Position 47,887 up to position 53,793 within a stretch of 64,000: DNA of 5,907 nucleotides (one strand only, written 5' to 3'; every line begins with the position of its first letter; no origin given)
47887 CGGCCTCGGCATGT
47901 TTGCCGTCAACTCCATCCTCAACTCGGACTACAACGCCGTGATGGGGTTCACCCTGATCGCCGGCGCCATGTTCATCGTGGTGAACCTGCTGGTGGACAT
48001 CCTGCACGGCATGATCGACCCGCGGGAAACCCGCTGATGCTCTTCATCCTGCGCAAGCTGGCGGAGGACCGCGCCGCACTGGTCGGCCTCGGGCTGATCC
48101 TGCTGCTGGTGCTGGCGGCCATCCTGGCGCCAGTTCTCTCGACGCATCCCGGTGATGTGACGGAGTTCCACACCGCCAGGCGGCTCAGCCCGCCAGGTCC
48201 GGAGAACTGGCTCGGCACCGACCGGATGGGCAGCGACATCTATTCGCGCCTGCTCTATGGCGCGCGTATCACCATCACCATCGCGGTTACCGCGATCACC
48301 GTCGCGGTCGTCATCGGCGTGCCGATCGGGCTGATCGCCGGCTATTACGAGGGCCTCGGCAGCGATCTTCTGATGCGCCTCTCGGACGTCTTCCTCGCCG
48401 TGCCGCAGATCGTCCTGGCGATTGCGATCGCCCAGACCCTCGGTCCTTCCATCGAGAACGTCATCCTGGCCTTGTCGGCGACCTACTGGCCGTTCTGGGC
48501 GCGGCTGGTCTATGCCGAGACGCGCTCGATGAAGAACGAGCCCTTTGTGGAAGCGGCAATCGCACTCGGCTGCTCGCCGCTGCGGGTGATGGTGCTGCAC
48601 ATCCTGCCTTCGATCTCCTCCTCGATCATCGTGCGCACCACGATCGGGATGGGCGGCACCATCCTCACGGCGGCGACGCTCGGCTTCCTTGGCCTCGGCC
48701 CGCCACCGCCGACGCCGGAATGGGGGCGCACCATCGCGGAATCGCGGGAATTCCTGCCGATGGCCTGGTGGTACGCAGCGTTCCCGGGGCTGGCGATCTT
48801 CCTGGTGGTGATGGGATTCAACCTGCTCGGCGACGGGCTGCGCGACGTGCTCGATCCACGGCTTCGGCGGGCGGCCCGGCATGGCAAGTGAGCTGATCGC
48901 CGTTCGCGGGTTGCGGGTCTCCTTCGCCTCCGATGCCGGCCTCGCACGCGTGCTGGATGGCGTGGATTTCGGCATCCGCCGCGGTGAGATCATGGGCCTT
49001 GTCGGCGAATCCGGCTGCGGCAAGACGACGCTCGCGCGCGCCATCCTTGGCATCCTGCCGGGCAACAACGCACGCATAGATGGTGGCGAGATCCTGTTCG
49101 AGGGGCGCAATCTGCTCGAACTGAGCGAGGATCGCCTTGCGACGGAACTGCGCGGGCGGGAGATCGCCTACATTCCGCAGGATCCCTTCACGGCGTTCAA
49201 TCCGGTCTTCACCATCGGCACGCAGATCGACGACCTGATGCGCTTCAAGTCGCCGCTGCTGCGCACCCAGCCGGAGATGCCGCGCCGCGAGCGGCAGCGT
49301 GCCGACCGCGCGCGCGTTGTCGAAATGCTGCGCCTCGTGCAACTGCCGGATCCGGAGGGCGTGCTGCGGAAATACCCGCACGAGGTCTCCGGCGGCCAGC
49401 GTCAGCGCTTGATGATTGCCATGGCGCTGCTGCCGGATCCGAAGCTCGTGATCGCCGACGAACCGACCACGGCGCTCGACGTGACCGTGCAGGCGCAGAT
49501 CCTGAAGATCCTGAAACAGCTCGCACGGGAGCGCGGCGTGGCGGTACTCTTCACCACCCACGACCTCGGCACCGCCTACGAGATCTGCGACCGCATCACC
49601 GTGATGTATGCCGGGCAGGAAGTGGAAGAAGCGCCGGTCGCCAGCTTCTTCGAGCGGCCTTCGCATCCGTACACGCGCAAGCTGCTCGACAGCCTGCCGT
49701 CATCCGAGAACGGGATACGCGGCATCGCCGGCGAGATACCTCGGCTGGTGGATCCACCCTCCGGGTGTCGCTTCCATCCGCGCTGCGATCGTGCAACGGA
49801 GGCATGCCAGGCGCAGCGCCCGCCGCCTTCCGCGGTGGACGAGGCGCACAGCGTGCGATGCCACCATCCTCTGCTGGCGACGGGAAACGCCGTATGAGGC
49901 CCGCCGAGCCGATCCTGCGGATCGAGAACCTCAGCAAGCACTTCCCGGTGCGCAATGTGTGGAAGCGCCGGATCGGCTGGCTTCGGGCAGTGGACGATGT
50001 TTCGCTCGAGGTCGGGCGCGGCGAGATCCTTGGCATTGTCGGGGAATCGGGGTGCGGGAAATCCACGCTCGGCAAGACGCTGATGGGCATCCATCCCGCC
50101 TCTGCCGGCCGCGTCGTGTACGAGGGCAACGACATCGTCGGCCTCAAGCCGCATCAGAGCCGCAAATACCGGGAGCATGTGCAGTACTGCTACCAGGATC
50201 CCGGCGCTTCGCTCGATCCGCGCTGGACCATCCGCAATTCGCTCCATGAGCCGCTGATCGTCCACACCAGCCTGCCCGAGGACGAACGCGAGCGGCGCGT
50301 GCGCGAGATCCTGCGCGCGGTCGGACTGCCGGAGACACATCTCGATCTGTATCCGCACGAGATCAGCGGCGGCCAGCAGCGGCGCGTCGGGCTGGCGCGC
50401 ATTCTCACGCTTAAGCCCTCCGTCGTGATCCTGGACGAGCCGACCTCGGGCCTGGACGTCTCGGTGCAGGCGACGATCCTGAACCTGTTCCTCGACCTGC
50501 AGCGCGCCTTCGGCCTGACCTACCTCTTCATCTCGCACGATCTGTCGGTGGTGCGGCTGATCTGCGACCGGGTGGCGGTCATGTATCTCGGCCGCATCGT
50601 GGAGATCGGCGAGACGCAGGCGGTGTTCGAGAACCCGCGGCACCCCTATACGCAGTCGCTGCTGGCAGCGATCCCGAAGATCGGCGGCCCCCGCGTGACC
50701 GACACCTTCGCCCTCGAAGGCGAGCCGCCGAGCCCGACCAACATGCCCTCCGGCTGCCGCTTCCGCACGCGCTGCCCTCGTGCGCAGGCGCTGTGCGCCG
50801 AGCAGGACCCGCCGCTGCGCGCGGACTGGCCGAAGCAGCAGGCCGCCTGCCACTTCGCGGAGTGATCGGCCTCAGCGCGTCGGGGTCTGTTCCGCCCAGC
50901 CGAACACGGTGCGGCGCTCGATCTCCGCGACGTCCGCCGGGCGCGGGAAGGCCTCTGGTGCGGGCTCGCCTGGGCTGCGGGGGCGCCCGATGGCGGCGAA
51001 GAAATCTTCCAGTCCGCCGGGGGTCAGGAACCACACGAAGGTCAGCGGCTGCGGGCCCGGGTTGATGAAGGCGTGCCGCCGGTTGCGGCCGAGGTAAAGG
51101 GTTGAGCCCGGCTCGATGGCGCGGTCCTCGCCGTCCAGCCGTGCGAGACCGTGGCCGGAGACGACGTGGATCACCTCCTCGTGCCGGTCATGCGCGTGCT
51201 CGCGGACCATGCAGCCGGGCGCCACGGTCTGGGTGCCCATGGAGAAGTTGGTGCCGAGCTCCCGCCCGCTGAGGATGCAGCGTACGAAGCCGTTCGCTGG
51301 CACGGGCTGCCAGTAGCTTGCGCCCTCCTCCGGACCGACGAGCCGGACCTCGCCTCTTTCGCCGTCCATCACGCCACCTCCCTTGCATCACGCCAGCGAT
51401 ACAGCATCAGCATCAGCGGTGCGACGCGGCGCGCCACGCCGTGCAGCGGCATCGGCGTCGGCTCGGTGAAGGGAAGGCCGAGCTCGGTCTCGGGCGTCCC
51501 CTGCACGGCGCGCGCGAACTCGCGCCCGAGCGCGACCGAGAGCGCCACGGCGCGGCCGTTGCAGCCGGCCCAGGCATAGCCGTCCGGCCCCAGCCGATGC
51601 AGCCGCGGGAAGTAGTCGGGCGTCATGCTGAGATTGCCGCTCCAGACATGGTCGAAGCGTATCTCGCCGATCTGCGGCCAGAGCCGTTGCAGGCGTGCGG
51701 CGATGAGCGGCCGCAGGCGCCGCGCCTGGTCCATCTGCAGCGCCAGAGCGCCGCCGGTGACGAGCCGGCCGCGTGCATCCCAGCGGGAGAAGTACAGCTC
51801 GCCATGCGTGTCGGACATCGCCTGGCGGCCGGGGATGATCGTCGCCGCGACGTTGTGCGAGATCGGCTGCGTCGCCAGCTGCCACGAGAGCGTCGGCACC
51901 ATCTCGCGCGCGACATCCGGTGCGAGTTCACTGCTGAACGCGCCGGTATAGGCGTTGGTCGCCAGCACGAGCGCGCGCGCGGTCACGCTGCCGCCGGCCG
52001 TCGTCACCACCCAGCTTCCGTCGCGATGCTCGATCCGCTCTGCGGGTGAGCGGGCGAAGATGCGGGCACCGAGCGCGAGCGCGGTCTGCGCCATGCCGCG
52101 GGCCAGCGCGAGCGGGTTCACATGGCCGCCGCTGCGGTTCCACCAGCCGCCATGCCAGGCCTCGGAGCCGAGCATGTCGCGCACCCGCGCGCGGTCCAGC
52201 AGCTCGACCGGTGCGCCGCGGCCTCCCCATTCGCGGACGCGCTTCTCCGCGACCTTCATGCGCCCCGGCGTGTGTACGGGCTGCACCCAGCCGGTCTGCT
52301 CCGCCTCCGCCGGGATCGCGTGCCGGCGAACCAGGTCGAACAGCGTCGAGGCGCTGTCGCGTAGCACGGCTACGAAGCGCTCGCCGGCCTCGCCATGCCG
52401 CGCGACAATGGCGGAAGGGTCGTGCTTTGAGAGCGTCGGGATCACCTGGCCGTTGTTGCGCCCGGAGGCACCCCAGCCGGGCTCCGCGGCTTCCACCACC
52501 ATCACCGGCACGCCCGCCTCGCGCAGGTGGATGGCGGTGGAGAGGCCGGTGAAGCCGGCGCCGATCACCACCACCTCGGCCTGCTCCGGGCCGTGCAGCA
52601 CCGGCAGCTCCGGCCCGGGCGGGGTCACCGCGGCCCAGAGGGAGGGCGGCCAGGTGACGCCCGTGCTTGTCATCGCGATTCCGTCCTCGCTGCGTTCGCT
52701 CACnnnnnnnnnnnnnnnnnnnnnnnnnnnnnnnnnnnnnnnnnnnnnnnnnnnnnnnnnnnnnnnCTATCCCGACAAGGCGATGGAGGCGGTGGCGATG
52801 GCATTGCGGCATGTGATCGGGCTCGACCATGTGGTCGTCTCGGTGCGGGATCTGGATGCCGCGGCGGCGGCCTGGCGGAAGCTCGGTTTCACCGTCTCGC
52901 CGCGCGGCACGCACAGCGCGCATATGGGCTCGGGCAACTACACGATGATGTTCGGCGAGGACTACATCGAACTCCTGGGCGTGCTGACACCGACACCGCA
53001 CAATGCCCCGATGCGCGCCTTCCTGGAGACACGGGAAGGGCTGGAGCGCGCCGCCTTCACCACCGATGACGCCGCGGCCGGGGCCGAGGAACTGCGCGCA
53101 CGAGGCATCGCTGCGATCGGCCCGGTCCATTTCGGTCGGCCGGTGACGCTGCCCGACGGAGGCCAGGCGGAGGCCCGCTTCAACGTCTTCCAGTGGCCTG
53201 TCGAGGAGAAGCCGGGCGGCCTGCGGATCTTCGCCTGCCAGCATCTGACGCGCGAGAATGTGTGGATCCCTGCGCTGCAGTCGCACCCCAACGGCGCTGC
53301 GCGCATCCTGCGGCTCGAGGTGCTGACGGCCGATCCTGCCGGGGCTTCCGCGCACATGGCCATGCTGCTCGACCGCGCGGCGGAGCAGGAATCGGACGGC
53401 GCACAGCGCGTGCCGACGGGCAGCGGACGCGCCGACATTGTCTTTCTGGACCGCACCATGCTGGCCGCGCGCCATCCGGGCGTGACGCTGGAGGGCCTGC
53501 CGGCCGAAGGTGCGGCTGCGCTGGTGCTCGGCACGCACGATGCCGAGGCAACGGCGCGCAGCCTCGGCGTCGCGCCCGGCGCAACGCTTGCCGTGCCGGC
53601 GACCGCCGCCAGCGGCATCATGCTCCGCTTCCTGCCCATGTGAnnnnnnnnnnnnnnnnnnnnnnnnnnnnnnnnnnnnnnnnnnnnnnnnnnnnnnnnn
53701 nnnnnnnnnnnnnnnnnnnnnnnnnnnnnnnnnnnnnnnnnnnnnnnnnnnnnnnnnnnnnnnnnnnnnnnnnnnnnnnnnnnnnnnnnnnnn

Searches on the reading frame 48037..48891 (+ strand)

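Call 44: search_protein_families(library=pfam, proteins=[window:48037-48891:+], max_evalue=0.001)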
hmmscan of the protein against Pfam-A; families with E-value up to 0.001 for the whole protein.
window:48037-48891:+ (284 aa): 2 families
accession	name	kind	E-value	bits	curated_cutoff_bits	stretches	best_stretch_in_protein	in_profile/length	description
PF00528.27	BPD_transp_1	-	3.6e-31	108.8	26.4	1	94-278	1-184/184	Binding-protein-dependent transport system inner membrane component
PF12911.12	OppC_N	-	1.6e-08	34.7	23.9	1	5-53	7-53/53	N-terminal TM domain of oligopeptide transport permease C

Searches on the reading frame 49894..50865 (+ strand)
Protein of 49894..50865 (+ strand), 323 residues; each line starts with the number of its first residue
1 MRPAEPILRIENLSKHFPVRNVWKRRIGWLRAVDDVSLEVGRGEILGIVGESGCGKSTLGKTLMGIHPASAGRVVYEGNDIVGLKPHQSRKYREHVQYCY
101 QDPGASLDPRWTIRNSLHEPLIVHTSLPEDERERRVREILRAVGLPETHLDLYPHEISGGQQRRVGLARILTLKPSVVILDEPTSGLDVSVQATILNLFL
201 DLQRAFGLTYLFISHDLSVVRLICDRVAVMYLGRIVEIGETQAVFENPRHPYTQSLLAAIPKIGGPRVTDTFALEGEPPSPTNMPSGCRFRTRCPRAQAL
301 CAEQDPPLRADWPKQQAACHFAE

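Call 44: search_protein_families(library=pfam, proteins=[window:49894-50865:+], max_evalue=0.001)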
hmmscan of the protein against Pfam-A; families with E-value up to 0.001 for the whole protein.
window:49894-50865:+ (323 aa): 4 families
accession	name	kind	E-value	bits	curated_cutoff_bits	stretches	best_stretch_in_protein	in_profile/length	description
PF00005.33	ABC_tran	-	1.6e-33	116.6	25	1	34-185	2-137/137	ABC transporter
PF08352.17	oligo_HPY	-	1.4e-20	73.9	27.1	1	236-301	1-65/65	Oligopeptide/dipeptide transporter, C-terminal region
PF13304.12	AAA_21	-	2.9e-07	31.3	27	1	152-219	233-302/304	AAA domain, putative AbiEii toxin, Type IV TA system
PF13401.12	AAA_22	-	8e-05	23.4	27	1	45-211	7-119/130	AAA domain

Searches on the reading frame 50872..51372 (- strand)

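Call 44: search_protein_families(library=pfam, proteins=[window:50872-51372:-], max_evalue=0.001)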
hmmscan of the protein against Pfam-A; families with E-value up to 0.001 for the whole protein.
window:50872-51372:- (166 aa): 2 families
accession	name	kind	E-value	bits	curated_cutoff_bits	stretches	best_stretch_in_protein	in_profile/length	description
PF07883.17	Cupin_2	-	7.3e-15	54.9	27.2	1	47-115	2-69/70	Cupin domain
PF02311.25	AraC_binding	-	7.7e-06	26.1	21.1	1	57-121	17-80/135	AraC-like ligand binding domain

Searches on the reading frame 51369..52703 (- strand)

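Call 43: search_protein_families(library=pfam, proteins=[window:51369-52703:-], max_evalue=0.001)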
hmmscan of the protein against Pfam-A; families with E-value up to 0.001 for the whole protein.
window:51369-52703:- (444 aa): 9 families
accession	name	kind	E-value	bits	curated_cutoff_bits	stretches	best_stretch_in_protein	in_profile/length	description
PF01266.30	DAO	-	2.6e-61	208.6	27.9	1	44-398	2-352/353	FAD dependent oxidoreductase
PF00890.30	FAD_binding_2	-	6.4e-07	29.3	20.4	1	44-269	2-221/414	FAD binding domain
PF01593.30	Amino_oxidase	-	8.5e-07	29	19.8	0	199-270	205-277/443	Flavin containing amine oxidoreductase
PF13738.12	Pyr_redox_3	-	2.7e-06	27.3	30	0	45-74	1-31/305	Pyridine nucleotide-disulphide oxidoreductase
PF13450.12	NAD_binding_8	-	1e-05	26.1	21.9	1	46-85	1-42/68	NAD(P)-binding Rossmann-like domain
PF03486.20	HI0933_like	-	1e-05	25.6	50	1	43-144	2-105/244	HI0933-like protein Rossmann domain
PF01494.25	FAD_binding_3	-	1.4e-05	25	22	1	42-74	2-34/349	FAD binding domain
PF07992.20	Pyr_redox_2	-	2.2e-05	24.5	26.1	1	42-73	143-174/291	Pyridine nucleotide-disulphide oxidoreductase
PF13454.12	NAD_binding_9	-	0.0005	20.5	21.8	0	45-78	1-38/155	FAD-NAD(P)-binding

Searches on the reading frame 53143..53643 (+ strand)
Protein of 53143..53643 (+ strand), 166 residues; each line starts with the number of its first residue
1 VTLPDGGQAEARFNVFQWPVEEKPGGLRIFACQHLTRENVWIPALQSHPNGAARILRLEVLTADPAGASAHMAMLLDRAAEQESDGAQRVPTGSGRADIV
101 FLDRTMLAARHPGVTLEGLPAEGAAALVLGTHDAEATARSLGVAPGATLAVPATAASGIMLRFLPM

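Call 43: search_protein_families(library=pfam, proteins=[window:53143-53643:+], max_evalue=0.001)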
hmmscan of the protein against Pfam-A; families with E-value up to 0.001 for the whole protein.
window:53143-53643:+ (166 aa): 1 family
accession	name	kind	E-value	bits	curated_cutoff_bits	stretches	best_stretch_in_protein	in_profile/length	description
PF13468.12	Glyoxalase_3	-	3.2e-07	31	25.1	1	4-74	108-174/176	Glyoxalase-like domain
